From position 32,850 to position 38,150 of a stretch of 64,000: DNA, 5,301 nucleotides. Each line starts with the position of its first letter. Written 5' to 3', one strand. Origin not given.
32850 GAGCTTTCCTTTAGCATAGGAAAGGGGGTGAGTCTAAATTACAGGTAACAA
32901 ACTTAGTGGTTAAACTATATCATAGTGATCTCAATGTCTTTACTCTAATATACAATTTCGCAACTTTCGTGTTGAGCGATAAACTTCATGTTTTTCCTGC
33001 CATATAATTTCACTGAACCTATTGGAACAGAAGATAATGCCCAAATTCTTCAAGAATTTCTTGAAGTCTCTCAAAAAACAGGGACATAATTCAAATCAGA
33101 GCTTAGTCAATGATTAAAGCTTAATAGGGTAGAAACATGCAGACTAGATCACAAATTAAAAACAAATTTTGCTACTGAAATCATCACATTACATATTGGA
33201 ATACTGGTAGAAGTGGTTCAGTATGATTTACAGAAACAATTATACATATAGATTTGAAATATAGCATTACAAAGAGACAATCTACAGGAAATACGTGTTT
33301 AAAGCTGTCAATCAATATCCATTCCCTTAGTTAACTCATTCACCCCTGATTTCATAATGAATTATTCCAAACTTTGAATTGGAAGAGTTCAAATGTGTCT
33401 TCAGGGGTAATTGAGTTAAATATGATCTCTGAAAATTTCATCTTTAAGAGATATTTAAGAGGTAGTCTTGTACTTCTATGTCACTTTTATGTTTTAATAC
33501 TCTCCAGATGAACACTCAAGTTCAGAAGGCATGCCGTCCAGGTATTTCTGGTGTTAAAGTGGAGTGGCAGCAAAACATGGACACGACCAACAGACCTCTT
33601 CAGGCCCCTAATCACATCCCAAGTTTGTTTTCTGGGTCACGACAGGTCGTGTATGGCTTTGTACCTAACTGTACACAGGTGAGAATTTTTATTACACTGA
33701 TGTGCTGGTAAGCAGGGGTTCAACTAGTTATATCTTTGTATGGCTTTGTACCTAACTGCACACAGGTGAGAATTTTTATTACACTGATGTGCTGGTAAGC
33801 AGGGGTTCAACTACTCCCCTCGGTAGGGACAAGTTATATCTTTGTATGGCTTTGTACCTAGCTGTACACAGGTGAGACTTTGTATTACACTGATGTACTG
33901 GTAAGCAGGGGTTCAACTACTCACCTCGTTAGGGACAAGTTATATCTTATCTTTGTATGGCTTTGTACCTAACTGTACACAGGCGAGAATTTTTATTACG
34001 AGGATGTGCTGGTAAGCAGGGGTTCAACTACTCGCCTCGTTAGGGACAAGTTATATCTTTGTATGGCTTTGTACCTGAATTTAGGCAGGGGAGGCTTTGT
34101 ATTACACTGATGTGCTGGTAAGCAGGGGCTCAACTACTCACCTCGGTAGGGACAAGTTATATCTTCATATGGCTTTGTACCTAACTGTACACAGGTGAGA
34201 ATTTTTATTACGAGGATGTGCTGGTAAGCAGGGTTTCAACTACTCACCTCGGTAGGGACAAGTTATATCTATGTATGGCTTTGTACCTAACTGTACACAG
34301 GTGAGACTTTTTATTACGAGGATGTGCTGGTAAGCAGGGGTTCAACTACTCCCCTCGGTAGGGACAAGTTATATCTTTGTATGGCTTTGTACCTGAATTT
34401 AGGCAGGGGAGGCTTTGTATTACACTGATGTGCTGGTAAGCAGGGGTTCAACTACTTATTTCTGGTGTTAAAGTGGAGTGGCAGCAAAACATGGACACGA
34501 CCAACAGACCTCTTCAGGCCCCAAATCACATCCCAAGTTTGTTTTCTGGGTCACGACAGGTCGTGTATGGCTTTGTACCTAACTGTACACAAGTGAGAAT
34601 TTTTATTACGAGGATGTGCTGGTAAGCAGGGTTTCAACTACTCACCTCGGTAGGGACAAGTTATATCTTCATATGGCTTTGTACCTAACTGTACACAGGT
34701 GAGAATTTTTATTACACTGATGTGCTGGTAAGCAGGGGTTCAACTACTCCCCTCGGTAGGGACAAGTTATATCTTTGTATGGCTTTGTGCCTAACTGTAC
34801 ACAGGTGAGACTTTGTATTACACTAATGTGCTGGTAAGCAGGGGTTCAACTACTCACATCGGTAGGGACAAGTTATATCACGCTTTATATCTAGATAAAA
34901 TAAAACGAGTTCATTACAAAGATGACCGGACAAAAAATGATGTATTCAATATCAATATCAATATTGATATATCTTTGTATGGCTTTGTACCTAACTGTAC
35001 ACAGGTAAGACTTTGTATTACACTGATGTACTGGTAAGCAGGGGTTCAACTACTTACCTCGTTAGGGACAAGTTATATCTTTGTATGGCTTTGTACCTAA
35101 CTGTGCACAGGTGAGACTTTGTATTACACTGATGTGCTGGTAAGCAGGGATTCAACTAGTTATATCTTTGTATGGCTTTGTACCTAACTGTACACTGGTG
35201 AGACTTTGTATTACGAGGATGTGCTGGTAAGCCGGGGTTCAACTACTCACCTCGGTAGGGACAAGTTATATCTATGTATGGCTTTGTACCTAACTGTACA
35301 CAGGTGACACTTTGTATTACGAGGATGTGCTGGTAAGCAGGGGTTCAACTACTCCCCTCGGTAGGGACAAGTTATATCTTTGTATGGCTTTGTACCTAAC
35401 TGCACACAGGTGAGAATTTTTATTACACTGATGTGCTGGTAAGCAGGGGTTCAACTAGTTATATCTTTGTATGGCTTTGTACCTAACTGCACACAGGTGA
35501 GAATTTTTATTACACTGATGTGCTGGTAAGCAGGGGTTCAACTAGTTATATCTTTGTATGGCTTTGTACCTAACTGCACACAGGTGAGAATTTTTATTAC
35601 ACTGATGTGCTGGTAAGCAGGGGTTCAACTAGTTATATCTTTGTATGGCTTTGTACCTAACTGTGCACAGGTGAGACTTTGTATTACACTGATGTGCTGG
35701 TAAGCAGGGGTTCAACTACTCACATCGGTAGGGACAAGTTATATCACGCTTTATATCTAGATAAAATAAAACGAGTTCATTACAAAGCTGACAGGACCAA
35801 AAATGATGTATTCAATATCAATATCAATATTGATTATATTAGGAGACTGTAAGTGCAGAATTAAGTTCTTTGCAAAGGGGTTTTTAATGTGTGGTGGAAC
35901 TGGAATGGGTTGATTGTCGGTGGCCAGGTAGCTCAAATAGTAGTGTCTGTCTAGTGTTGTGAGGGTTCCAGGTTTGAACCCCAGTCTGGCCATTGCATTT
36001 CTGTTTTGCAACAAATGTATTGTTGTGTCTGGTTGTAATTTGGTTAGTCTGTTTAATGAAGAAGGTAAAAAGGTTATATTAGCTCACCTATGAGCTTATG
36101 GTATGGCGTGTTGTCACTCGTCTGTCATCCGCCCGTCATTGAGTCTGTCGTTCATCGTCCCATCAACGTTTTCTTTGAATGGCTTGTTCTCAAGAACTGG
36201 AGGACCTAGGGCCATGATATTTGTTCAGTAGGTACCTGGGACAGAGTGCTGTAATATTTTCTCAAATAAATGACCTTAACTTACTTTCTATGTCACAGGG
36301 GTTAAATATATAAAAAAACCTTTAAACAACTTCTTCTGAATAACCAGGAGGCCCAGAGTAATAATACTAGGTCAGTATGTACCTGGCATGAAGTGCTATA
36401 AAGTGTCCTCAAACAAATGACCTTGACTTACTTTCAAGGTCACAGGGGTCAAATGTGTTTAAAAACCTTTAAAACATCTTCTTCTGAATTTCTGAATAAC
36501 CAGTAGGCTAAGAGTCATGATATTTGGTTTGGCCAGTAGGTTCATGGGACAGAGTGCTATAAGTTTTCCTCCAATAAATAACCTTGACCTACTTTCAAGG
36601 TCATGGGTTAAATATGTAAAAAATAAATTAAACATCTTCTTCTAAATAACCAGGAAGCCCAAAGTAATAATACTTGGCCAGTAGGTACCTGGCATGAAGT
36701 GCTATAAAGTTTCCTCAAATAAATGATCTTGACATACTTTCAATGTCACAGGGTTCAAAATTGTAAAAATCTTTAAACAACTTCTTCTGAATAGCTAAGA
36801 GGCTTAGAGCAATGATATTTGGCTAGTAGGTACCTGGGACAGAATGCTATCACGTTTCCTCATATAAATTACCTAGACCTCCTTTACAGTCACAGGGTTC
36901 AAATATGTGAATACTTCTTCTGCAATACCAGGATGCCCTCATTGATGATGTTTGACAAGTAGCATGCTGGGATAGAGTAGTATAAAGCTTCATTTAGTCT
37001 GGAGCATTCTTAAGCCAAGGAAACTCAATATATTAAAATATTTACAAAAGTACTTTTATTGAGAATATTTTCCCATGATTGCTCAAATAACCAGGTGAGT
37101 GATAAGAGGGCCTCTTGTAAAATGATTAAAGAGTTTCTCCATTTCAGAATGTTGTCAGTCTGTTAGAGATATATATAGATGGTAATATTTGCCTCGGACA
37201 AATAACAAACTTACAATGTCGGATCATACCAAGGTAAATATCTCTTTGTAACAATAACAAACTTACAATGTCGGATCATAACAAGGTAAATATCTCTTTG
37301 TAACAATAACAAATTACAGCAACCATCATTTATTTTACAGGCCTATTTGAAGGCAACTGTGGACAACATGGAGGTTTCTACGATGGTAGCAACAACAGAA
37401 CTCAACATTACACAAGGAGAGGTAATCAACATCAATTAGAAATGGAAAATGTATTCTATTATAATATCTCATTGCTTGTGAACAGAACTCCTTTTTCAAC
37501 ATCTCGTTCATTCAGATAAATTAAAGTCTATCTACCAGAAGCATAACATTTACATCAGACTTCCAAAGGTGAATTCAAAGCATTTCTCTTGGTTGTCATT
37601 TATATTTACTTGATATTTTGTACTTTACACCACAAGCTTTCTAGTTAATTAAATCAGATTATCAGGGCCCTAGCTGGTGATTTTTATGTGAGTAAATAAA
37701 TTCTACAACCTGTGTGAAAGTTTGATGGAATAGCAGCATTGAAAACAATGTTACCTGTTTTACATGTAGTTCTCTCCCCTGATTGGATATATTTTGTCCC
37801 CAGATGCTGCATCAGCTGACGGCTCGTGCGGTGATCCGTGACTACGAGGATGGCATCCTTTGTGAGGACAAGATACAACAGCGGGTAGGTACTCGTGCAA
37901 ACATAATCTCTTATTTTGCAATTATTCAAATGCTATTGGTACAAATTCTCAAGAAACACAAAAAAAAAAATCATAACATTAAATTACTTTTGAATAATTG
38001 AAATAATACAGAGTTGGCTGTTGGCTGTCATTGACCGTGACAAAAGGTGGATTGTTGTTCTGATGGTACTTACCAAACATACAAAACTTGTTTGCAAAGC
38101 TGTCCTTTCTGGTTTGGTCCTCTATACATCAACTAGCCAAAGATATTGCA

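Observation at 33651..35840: Intronic satellite born from an exon-intron junction: about 20 tandem copies of the exon-23 3' end plus its splice donor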

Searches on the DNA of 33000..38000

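Call 44: search_rna_families(source=window, start=33000, end=38000, threshold=evalue, max_evalue=1)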
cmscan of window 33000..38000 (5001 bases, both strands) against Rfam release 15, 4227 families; matches with E-value up to 1: 0.
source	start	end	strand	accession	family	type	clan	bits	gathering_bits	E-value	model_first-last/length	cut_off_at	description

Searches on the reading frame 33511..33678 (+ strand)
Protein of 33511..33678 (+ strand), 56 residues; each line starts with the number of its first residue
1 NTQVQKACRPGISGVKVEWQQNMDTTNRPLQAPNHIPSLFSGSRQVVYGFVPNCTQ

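Call 7: find_homologous_proteins(query=window:33511-33678:+, max_evalue=0.01)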
Query seq(56 aa) (56 aa): 4 proteins with E <= 0.01 among 4 candidates.
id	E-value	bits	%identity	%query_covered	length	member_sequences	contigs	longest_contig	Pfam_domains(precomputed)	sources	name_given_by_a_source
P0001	3.7e-20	88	69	98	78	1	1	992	-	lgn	-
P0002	4.1e-15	72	65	96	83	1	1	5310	-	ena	-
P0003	1.1e-12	65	61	96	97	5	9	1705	-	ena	-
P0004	1.2e-8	52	65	71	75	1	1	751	-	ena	-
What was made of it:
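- The metagenome collections simply lack this organism, since no identical exon was found either (call 7).
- Tried and rejected: This is uninformative, because the organism is not represented: the exon search found nothing above 69% identity (call 7).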

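Call 11: find_encoding_contigs(protein=P0001, flank=10000)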
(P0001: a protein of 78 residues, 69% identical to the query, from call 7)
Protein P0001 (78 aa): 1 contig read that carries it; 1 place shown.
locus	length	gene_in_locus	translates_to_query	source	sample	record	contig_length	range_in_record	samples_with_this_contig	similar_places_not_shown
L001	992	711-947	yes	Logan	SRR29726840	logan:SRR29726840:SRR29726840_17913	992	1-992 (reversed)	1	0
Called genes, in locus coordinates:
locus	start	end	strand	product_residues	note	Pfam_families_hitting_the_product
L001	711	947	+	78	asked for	-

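Call 12: find_encoding_contigs(protein=P0002, flank=10000)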
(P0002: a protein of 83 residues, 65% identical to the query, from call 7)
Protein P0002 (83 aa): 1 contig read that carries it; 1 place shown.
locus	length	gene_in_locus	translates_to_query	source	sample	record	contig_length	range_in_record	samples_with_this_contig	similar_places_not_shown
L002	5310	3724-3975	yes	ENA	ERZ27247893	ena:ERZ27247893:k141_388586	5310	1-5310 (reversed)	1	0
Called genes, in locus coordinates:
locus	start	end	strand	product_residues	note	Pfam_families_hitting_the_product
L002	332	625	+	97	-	-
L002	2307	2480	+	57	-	-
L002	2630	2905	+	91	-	-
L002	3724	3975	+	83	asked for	-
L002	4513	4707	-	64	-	-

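Call 13: find_encoding_contigs(protein=P0003, flank=10000)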
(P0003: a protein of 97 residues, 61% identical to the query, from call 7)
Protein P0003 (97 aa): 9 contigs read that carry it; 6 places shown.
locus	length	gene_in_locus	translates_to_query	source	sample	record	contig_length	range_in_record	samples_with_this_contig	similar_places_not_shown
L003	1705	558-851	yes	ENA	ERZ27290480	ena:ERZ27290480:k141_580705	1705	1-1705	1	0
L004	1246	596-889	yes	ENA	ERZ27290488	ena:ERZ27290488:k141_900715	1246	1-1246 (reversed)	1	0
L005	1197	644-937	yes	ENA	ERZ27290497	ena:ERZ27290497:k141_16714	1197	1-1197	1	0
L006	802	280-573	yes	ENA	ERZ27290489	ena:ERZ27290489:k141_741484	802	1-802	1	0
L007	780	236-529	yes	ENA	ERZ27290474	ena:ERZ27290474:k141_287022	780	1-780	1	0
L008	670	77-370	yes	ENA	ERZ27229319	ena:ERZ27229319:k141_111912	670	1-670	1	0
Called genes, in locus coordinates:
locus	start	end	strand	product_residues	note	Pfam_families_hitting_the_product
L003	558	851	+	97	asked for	-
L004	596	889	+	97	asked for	-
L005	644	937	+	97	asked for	-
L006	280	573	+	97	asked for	-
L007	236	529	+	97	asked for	-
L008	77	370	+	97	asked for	-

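Call 25: find_encoding_contigs(protein=P0004, flank=10000)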
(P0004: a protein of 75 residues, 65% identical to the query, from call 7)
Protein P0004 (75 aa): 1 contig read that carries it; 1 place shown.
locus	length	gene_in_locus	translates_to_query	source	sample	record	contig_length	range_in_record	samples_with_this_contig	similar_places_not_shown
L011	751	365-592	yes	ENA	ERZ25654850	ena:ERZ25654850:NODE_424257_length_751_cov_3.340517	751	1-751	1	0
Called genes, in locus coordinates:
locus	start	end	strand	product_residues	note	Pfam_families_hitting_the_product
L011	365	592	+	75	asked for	-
